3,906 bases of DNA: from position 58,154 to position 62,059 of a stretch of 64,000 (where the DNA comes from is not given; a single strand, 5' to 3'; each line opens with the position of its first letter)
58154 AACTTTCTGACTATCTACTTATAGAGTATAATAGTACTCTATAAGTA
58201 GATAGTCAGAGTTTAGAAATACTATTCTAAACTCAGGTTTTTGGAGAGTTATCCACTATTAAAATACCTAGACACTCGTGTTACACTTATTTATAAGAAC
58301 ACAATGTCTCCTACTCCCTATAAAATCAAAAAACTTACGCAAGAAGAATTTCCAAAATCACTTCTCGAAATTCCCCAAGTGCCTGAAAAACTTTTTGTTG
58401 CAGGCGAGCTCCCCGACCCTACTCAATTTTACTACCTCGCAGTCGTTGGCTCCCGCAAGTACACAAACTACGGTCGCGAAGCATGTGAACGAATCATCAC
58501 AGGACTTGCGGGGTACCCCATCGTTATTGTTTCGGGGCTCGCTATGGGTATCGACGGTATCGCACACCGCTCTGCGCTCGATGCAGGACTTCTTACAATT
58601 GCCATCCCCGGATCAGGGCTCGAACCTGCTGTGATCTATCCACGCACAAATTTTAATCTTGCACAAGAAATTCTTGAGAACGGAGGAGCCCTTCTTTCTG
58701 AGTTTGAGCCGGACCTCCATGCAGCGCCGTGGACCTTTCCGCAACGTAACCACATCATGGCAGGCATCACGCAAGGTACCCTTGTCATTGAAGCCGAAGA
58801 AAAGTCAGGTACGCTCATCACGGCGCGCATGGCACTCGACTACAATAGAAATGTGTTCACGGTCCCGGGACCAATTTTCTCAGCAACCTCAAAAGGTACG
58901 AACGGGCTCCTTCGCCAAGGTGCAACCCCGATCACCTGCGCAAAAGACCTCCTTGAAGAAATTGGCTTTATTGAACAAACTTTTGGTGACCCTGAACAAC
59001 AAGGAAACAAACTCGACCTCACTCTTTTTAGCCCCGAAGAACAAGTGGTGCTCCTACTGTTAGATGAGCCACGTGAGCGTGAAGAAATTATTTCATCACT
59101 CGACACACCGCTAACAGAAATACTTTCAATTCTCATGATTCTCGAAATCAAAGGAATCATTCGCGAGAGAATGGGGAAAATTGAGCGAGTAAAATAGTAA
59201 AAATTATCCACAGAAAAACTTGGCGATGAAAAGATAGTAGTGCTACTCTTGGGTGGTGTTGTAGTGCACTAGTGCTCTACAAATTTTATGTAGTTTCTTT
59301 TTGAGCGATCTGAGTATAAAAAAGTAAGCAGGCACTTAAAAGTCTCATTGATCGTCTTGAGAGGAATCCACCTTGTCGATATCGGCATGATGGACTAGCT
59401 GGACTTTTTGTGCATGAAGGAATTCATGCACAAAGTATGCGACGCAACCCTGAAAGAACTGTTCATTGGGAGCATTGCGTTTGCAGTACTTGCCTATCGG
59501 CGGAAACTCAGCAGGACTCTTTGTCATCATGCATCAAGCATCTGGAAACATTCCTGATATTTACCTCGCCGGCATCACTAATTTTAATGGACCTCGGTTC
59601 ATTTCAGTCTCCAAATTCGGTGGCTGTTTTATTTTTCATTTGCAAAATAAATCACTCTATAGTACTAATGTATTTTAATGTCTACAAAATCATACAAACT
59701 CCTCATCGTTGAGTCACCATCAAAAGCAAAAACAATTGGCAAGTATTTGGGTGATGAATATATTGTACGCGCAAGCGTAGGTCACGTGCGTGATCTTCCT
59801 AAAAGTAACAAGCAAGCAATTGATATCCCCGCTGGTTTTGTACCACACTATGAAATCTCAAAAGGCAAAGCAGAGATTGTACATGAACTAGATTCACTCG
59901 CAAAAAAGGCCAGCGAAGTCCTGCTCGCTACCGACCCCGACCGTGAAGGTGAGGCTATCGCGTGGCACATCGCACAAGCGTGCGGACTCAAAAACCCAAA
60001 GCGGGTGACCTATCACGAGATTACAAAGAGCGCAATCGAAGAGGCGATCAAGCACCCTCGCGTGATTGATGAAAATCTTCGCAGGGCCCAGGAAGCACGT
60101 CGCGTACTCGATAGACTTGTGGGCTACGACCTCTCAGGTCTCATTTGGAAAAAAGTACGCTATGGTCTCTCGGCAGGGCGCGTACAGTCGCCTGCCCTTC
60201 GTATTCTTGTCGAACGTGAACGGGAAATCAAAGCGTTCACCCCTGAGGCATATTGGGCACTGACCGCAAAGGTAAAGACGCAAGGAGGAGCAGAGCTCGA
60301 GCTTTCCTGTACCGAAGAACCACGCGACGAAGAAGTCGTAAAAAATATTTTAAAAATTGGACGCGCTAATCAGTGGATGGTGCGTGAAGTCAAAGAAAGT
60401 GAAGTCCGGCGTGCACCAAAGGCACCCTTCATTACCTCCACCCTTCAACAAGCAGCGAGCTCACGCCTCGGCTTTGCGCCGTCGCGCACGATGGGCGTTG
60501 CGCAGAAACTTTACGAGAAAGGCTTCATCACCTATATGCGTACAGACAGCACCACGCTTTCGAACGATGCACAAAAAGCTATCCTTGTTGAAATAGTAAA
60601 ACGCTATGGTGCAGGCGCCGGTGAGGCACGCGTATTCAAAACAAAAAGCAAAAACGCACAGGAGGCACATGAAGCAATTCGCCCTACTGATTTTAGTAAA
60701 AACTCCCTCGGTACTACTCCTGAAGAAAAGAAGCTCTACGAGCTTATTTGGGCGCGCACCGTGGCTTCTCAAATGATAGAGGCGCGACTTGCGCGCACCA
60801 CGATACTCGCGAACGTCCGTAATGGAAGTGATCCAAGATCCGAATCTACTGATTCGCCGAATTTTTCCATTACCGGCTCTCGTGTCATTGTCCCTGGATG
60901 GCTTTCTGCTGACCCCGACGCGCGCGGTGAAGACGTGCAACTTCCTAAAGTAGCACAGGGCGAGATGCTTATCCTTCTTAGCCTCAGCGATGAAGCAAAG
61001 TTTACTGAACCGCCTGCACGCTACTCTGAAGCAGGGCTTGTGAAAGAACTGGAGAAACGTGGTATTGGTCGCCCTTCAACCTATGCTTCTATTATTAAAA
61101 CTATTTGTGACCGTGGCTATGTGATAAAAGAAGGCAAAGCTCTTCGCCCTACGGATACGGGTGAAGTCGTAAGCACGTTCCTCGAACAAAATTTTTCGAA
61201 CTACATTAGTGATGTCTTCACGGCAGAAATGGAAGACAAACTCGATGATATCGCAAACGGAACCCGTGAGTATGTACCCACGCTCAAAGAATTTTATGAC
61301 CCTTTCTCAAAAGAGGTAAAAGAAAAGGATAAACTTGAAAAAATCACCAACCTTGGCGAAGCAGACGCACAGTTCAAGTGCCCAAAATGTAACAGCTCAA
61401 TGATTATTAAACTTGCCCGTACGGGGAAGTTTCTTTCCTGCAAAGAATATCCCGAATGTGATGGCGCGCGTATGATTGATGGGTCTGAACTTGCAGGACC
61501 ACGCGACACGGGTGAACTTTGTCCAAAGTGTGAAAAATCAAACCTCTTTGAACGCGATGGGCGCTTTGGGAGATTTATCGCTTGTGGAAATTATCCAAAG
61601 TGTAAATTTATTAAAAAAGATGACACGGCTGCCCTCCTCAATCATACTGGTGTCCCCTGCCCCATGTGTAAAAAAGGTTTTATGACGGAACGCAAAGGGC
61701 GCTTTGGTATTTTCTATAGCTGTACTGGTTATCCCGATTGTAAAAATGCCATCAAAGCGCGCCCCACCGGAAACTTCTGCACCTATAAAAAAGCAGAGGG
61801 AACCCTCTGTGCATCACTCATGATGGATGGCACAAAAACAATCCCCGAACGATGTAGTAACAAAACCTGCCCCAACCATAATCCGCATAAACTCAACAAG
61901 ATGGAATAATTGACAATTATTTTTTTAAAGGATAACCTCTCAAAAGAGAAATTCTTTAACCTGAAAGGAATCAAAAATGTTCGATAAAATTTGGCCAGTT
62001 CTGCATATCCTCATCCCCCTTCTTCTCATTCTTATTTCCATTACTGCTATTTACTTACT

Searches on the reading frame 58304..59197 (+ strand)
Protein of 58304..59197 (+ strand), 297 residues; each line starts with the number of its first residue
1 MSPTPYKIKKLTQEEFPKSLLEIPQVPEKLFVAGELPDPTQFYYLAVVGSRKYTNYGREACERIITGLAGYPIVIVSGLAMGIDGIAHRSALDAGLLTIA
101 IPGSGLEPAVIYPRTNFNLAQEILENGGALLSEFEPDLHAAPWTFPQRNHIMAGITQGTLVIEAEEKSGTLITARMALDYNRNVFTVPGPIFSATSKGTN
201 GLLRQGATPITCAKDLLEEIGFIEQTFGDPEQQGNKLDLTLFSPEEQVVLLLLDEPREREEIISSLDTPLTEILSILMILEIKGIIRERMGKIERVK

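Call 10: search_protein_families(library=pfam, proteins=[window:58304-59197:+])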
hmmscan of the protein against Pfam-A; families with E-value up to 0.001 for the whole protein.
window:58304-59197:+ (297 aa): 2 families
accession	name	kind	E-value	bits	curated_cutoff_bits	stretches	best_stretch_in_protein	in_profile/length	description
PF02481.21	DNA_processg_A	-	5.1e-67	225.6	29.6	1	7-211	8-211/212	DNA recombination-mediator protein A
PF17782.7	DprA_WH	-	0.00011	22.6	22.9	1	244-291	13-60/61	DprA winged helix domain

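Call 13: find_encoding_contigs(protein=window:58304-59197:+, flank=10000, max_places=10)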
Protein window:58304-59197:+ (297 aa): 3 contigs read that carry it; 3 places shown.
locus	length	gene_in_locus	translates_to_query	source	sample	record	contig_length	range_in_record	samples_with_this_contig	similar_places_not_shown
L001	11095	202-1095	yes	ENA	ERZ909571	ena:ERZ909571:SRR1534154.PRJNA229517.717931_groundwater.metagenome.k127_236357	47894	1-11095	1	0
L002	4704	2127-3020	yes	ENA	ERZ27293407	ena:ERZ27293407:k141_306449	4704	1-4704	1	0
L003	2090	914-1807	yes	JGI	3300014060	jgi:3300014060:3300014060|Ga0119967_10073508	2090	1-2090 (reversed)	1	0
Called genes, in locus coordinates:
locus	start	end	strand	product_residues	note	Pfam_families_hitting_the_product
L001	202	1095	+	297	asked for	PF02481:DNA_processg_A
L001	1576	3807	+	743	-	PF01751:Toprim, PF01131:Topoisom_bac, PF01396:Zn_ribbon_Top1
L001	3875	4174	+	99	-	-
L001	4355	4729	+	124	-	-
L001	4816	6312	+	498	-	PF13328:HD_4, PF01966:HD, PF04607:RelA_SpoT, PF02824:TGS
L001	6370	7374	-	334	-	PF02195:ParB_N, PF17762:HTH_ParB, PF23552:ParB_C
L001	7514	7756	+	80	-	-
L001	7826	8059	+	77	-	-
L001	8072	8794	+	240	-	PF00175:NAD_binding_1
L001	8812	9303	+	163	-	-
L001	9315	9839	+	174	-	PF04205:FMN_bind (weak)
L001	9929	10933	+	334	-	PF04205:FMN_bind (weak)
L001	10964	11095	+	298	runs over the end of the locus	PF02424:ApbE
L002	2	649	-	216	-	?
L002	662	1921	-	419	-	PF02403:Seryl_tRNA_N, PF00587:tRNA-synt_2b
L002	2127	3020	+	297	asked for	PF02481:DNA_processg_A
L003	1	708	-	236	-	?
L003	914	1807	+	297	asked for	PF02481:DNA_processg_A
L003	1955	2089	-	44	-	?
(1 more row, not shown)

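Call 14: find_homologous_proteins(query=window:58304-59197:+)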
Query window:58304-59197:+ (297 aa): 7991 proteins with E <= 0.001 among 8000 candidates; the best 120 are listed.
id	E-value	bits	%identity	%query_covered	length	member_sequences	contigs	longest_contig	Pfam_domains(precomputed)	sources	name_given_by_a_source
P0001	3.6e-191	652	100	100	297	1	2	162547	PF02481.22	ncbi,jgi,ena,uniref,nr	ncbi:DNA protecting protein DprA [Candidatus Nomurabacteria bacterium CG1_02_43_90]|uniref:DNA prote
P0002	1.4e-170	585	91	99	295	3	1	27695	PF02481.22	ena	-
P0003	1.6e-157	542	85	98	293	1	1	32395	PF02481.22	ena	-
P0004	2.0e-152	525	80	98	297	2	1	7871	PF02481.22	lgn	-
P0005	5.1e-152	524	81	100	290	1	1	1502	PF02481.22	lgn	-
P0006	1.5e-151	522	81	99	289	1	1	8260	PF02481.22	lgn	-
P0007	2.2e-150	518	78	100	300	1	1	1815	PF02481.22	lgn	-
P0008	2.7e-150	518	79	98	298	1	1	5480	PF02481.22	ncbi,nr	ncbi:MAG: DNA-protecting protein DprA [Candidatus Yonathbacteria bacterium]|nr:DNA-protecting protei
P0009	1.1e-149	516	80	98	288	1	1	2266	PF02481.22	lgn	-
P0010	3.4e-149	514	81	95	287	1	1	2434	PF02481.22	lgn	-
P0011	3.6e-149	514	80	98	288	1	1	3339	PF02481.22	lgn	-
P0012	6.6e-148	510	78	100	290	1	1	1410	PF02481.22,PF17782.8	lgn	-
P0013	1.3e-147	509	79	100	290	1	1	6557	PF02481.22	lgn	-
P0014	8.7e-147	506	78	100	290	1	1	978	PF02481.22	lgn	-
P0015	1.2e-146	506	77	100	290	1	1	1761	PF02481.22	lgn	-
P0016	5.6e-146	504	80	100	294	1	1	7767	PF02481.22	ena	-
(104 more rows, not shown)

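Call 15: find_encoding_contigs(protein=P0002, flank=3000, max_places=3)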
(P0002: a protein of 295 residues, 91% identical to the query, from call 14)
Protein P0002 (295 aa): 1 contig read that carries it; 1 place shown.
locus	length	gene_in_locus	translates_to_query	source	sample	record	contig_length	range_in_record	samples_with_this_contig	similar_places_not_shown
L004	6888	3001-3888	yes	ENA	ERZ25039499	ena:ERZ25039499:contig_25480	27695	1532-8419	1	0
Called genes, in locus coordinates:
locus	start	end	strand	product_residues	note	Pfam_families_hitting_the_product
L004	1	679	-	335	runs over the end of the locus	PF01207:Dus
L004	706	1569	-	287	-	PF08478:POTRA_1 (faint)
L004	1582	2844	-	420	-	PF02403:Seryl_tRNA_N, PF00587:tRNA-synt_2b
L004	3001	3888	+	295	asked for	PF02481:DNA_processg_A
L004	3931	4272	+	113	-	-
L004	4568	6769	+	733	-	PF01751:Toprim, PF01131:Topoisom_bac, PF01396:Zn_ribbon_Top1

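Call 16: find_encoding_contigs(protein=P0003, flank=3000, max_places=3)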
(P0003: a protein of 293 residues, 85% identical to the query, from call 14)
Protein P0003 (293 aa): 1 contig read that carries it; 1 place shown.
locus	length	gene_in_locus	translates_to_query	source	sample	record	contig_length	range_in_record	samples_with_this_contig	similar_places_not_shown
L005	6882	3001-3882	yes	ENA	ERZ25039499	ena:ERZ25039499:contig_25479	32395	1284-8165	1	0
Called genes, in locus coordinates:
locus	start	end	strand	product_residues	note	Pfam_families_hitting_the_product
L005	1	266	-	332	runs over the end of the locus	PF01207:Dus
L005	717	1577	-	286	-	PF08478:POTRA_1 (faint)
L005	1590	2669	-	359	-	PF00587:tRNA-synt_2b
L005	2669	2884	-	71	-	PF02403:Seryl_tRNA_N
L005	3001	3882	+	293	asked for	PF02481:DNA_processg_A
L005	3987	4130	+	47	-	-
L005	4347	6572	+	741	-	PF01751:Toprim, PF01131:Topoisom_bac, PF01396:Zn_ribbon_Top1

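Call 21: find_related_loci(query=A1, collection=genome_contigs, flank=3000)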
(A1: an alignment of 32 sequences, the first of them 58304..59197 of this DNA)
Query A1 (297 aa) in genome_contigs; peptide patterns used: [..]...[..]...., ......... (x = any residue, [..] = any of these).
599 stretches matched a pattern (row limit reached: there are more); 594 encode a relative of the query (tblastn E <= 1e-3); the best 80 are kept; 80 distinct loci.
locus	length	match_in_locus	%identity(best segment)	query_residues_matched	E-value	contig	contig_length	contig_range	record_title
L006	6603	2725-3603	90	4-297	2e-176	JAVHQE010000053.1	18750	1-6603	MAG: Candidatus Paceibacterota bacterium isolate WB01no19_43_19 NODE_1929_length_18750_cov_10.900883, whole genome shotg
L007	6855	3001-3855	77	6-297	6e-152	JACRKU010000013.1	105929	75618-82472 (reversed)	MAG: Candidatus Yonathbacteria bacterium isolate NC_groundwater_1863_Pr3_B-0.1um_46_30 SR-2_scaffold_141_1145751, whole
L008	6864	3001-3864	77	2-296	4e-151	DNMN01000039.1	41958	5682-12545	MAG TPA_asm: Candidatus Yonathbacteria bacterium isolate UBA12043 contig_1184, whole genome shotgun sequence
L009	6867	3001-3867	75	2-297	2e-150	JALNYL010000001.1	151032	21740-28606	MAG: Candidatus Paceibacterota bacterium isolate SO_2017_GW1 bin 158 NODE_803_length_151032_cov_1.693973_OW334_2017, who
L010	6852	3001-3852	76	6-296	1e-148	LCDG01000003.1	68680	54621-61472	MAG: Candidatus Nomurabacteria bacterium GW2011_GWC2_42_20 UV12_C0003, whole genome shotgun sequence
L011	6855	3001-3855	76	6-297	6e-149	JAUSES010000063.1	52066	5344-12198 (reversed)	MAG: bacterium isolate E14_maxbin.225_sub E14_k141_403292, whole genome shotgun sequence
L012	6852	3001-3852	75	6-296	2e-148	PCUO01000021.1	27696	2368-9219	MAG: Candidatus Yonathbacteria bacterium CG17_big_fil_post_rev_8_21_14_2_50_43_9 CG17_8_21_14_2.50_scaffold_668_c, whole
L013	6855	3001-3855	74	6-297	4e-147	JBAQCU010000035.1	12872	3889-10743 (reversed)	MAG: Minisyncoccia bacterium isolate MFD12004_ilm_asm_bin23 k127_86823, whole genome shotgun sequence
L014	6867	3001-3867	70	6-297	3e-139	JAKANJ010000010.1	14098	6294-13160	MAG: bacterium isolate WY5.bin66 NODE_7228_length_14098_cov_2.310142, whole genome shotgun sequence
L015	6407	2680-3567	71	1-296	3e-138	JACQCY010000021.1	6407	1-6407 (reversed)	MAG: Candidatus Yonathbacteria bacterium isolate NC_groundwater_980_Pr1_S-0.2um_43_16 Montesol18-Sp2_coassembly_scaffold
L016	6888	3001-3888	70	1-296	5e-137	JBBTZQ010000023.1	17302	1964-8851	MAG: Patescibacteria group bacterium isolate H41-bin181_1 H41_bin181_1_000000000023, whole genome shotgun sequence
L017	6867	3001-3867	69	1-296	1e-133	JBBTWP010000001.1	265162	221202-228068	MAG: Patescibacteria group bacterium isolate H41-bin017_1 H41_bin017_1_000000000001, whole genome shotgun sequence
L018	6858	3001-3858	63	8-296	2e-122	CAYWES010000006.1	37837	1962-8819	MAG TPA_asm: uncultured Candidatus Saccharibacteria bacterium isolate SRP344714_co1_349 genome assembly, contig: NODE_22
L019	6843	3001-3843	59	8-293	1e-108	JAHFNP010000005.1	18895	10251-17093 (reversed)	MAG: Candidatus Nomurabacteria bacterium isolate nzgw483 NODE_5209_length_18896_cov_3.071585, whole genome shotgun seque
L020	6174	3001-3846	58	7-293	5e-107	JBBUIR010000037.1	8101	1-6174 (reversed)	MAG: Patescibacteria group bacterium isolate H52-bin137_1 H52_bin137_1_000000000037, whole genome shotgun sequence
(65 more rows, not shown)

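Call 36: find_related_loci(query=window:58304-59197:+, collection=metagenome_contigs, flank=2000)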
Query window:58304-59197:+ (297 aa) in metagenome_contigs; peptide patterns used: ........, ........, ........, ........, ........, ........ (x = any residue, [..] = any of these).
414 stretches matched a pattern; 45 encode a relative of the query (tblastn E <= 1e-3); 45 distinct loci.
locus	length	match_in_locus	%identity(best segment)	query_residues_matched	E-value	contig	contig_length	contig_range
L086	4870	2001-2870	77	1-297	5e-155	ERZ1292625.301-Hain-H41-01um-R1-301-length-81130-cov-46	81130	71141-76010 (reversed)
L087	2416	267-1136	78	1-297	1e-164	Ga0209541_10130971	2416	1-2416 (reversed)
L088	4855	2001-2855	78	6-297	2e-154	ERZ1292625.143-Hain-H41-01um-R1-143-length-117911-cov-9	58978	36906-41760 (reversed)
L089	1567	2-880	77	8-297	5e-166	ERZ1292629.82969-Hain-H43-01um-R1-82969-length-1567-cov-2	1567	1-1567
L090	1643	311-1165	76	6-297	1e-164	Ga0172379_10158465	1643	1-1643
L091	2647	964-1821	77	5-297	1e-160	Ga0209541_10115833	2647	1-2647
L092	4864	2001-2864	77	2-296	9e-152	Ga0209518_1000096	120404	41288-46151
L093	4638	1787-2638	76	6-296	6e-150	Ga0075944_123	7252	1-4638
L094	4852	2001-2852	76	6-296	4e-149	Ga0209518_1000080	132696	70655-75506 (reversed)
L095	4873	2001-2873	76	6-296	8e-152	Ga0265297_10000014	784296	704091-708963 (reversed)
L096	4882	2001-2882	69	1-296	5e-134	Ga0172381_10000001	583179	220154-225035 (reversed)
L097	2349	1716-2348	81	4-214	7e-121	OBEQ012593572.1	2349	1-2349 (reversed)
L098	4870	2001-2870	59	1-293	9e-105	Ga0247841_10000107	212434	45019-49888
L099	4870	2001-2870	59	1-293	9e-105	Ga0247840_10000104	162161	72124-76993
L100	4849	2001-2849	55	7-294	8e-102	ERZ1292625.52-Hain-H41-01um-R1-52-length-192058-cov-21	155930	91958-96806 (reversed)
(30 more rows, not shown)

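Call 39: find_encoding_contigs(protein=P0004, flank=2000, max_places=2)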
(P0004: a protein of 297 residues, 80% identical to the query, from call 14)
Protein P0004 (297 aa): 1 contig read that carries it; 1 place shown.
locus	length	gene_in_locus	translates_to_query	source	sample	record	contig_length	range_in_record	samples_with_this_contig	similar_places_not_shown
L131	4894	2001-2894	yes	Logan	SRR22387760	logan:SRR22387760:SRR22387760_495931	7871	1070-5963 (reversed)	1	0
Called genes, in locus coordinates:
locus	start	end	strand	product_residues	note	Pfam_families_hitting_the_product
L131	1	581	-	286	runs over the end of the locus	-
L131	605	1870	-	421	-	PF02403:Seryl_tRNA_N, PF00587:tRNA-synt_2b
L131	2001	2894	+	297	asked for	PF02481:DNA_processg_A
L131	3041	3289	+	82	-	-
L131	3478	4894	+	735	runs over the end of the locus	PF01751:Toprim, PF01131:Topoisom_bac, PF01396:Zn_ribbon_Top1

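Call 40: find_encoding_contigs(protein=P0006, flank=2000, max_places=2)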
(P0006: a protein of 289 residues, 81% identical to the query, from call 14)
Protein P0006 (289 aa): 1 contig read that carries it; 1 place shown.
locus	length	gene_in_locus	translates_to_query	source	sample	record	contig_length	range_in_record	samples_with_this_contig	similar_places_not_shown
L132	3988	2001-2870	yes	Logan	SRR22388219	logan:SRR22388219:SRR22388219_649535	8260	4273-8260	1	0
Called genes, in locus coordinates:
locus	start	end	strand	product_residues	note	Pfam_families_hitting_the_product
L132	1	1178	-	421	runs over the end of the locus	PF02403:Seryl_tRNA_N, PF00587:tRNA-synt_2b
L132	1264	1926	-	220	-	PF01797:Y1_Tnp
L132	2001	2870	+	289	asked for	PF02481:DNA_processg_A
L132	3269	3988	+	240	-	?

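Call 41: find_encoding_contigs(protein=P0016, flank=2000, max_places=2)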
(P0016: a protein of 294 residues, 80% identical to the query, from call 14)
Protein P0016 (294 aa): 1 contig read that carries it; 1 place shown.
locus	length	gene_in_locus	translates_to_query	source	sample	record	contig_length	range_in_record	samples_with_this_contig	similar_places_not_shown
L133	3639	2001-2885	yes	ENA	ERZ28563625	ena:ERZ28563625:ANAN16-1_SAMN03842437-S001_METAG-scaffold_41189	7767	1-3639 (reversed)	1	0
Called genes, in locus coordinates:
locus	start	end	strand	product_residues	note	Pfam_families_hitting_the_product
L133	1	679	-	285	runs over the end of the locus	PF08478:POTRA_1 (weak)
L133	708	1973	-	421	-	PF02403:Seryl_tRNA_N, PF00587:tRNA-synt_2b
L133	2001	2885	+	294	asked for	PF02481:DNA_processg_A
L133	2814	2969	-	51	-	-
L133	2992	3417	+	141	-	-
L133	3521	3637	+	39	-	?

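Call 62: find_encoding_contigs(protein=P0002, flank=10000, max_places=1)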
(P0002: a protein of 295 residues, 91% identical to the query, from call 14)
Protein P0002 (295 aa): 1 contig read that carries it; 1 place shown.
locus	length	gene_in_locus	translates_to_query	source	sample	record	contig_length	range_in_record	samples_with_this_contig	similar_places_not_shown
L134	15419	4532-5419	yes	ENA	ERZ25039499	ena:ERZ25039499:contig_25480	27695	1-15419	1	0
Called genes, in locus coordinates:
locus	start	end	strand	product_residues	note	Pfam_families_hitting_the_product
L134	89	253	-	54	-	-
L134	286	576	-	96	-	-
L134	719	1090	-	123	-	-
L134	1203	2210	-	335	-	PF01207:Dus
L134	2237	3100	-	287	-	PF08478:POTRA_1 (faint)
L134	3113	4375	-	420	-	PF02403:Seryl_tRNA_N, PF00587:tRNA-synt_2b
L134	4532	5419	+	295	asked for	PF02481:DNA_processg_A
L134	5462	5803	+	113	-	-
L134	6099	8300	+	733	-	PF01751:Toprim, PF01131:Topoisom_bac, PF01396:Zn_ribbon_Top1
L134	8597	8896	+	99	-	-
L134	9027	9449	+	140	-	-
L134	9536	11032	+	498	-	PF13328:HD_4, PF01966:HD, PF04607:RelA_SpoT, PF02824:TGS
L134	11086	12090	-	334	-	PF02195:ParB_N, PF17762:HTH_ParB, PF23552:ParB_C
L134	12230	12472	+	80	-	-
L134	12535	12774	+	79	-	-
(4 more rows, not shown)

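Call 63: find_encoding_contigs(protein=P0003, flank=10000, max_places=1)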
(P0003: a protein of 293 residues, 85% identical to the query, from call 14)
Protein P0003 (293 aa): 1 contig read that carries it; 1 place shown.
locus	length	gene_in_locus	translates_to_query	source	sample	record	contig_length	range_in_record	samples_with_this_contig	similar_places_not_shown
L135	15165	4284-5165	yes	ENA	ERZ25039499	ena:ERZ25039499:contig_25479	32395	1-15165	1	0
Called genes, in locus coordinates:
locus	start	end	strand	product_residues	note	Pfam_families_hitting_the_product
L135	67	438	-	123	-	-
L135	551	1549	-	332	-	PF01207:Dus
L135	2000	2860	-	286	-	PF08478:POTRA_1 (faint)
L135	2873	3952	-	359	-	PF00587:tRNA-synt_2b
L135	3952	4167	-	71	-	PF02403:Seryl_tRNA_N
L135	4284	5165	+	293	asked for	PF02481:DNA_processg_A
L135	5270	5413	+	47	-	-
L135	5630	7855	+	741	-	PF01751:Toprim, PF01131:Topoisom_bac, PF01396:Zn_ribbon_Top1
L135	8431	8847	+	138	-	-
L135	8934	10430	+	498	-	PF13328:HD_4, PF01966:HD, PF04607:RelA_SpoT, PF02824:TGS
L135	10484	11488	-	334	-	PF02195:ParB_N, PF17762:HTH_ParB, PF23552:ParB_C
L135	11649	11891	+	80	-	-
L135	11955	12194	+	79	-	-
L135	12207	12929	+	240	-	PF00175:NAD_binding_1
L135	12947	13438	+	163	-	-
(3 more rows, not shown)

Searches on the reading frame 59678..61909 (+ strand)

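Call 10: search_protein_families(library=pfam, proteins=[window:59678-61909:+])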
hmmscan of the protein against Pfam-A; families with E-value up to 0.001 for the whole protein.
window:59678-61909:+ (743 aa): 4 families
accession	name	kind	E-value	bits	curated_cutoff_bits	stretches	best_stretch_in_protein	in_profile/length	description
PF01131.25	Topoisom_bac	-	5.1e-120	401.7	35.1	1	130-533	2-407/411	DNA topoisomerase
PF01396.24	Zn_ribbon_Top1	-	1.8e-34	117.7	32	3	613-649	2-37/39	Topoisomerase DNA binding C4 zinc finger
PF01751.28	Toprim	-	3.1e-22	79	23.1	1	8-115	2-96/96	Toprim domain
PF13662.12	Toprim_4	-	0.00041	20.9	25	0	72-111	45-82/85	Toprim domain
